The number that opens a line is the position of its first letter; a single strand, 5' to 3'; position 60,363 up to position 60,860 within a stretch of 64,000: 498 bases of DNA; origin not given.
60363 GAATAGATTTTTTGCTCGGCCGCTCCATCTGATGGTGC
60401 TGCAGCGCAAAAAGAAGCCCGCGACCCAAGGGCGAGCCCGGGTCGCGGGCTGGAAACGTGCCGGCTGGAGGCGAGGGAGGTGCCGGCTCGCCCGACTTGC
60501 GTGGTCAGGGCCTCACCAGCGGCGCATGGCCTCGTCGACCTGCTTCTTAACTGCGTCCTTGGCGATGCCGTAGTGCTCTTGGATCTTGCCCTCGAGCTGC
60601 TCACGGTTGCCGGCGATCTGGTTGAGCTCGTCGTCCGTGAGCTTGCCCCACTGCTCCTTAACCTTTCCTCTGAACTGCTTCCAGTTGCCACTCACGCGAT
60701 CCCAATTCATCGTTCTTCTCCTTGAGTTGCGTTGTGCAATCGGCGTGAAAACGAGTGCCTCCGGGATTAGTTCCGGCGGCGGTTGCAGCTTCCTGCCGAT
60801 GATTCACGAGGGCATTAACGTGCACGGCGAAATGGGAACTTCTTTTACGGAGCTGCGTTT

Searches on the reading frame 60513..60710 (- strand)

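Call 66: search_protein_families(library=ncbifam, proteins=[window:60513-60710:-], max_evalue=0.00001)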
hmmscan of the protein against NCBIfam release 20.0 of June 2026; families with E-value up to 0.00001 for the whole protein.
window:60513-60710:- (65 aa): 1 family
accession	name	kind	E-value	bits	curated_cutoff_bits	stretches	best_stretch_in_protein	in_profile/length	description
NF007748.0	PRK10428.1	equivalog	2.3e-25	88.4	113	1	1-60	1-60/69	hypothetical protein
